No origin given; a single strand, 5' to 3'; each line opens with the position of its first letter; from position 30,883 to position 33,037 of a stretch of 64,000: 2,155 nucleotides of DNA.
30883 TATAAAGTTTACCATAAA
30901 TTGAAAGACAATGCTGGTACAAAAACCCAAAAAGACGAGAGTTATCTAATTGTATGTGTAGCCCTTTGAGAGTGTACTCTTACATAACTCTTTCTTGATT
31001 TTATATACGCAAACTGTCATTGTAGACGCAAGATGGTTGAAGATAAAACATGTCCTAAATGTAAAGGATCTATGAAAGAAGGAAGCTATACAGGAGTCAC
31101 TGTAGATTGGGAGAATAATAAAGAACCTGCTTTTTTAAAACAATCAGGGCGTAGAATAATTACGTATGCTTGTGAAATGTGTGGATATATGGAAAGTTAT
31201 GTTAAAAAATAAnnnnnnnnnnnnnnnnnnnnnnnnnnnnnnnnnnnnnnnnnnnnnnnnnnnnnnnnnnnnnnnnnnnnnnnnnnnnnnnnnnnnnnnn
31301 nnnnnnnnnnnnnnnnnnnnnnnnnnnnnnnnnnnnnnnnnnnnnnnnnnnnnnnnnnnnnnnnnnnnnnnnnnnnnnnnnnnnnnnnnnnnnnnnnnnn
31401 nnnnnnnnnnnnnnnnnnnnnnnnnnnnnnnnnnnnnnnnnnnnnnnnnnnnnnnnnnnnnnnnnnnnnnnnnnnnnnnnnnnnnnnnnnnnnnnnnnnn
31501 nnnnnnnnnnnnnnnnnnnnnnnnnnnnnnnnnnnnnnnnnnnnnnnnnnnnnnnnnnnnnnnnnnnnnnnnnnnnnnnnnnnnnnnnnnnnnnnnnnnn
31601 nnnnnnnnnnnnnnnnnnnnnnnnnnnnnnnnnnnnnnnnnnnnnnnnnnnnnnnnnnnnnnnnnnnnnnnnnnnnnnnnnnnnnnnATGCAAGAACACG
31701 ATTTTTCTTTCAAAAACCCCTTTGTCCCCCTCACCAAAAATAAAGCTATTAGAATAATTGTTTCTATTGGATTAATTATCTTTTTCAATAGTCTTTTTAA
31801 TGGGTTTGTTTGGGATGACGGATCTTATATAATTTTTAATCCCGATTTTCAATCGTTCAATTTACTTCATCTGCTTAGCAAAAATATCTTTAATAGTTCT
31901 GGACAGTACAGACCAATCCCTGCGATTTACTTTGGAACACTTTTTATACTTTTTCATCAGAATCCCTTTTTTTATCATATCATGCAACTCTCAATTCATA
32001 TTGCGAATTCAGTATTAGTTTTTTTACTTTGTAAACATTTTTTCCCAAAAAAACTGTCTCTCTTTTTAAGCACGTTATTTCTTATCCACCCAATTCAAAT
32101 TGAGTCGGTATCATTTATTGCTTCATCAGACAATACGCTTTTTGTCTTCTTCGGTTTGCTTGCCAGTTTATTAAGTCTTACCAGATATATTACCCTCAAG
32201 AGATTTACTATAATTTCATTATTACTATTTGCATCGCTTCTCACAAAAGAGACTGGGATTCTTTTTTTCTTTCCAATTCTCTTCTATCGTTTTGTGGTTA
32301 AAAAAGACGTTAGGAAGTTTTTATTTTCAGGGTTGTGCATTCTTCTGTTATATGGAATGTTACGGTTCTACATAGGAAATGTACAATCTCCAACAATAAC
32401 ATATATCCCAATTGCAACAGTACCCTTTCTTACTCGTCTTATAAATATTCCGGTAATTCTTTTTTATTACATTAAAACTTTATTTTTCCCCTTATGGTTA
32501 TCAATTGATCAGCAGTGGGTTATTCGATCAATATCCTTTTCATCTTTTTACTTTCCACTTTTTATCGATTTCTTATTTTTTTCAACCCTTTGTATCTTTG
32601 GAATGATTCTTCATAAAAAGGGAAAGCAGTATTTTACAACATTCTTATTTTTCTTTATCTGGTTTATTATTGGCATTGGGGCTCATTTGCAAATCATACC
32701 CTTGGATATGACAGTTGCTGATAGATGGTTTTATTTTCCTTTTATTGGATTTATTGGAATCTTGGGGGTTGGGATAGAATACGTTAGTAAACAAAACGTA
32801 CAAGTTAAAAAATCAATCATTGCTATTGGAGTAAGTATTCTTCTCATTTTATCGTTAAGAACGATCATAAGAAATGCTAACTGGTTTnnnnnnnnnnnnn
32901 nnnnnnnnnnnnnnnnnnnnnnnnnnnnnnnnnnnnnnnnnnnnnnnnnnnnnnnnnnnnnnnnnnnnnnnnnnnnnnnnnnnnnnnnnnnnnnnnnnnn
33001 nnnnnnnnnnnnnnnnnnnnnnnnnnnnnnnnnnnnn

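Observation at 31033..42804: Candidate cell-surface protein glycosylation / adhesin cassette with its own orphan sensor kinase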

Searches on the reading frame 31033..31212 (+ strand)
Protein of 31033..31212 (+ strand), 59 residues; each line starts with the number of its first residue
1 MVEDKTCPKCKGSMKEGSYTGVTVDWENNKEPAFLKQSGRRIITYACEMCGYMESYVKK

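Call 5: search_protein_families(library=pfam, proteins=[window:31033-31212:+], max_evalue=0.01)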
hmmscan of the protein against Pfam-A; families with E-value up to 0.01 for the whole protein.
window:31033-31212:+ (59 aa): 2 families
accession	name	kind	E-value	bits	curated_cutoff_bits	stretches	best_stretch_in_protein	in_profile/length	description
PF13453.11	Zn_ribbon_TFIIB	-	0.0003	20.6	22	1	6-25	1-20/41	Transcription factor zinc-finger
PF20097.4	DUF6487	-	0.0011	19.8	24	1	7-52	1-60/67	Domain of unknown function (DUF6487)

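Call 6: search_protein_families(library=ncbifam, proteins=[window:31033-31212:+], max_evalue=0.01)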
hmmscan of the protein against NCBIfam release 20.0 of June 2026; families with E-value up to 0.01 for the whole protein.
window:31033-31212:+ (59 aa): 0 families

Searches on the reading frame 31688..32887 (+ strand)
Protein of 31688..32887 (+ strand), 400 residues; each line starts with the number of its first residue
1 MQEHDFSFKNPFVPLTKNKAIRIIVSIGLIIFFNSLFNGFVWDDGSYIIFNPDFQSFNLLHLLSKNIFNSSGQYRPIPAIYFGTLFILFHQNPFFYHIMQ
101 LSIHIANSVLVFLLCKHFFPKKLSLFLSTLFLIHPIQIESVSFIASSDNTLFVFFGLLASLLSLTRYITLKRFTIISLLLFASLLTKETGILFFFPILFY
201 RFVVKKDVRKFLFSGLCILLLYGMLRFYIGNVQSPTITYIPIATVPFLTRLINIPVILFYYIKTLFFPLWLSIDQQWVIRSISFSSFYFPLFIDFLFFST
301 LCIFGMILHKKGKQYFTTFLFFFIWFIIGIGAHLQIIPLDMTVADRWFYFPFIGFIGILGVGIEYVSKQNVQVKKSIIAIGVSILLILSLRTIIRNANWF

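Call 34: search_solved_structures(query=window:31688-32887:+, max_evalue=10, show_alignments=3)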
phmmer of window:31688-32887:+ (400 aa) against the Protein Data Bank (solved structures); distinct sequences matched with E-value up to 10: 0.

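Call 35: search_protein_families(library=pfam, proteins=[window:31688-32887:+], max_evalue=10)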
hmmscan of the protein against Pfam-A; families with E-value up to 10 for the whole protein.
window:31688-32887:+ (400 aa): 1 family
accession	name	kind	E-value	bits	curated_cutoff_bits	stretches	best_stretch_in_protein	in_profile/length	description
PF08409.16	TMTC_DUF1736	-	0.042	14.3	27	1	241-283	13-54/75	Protein O-mannosyl-transferase TMTC, DUF1736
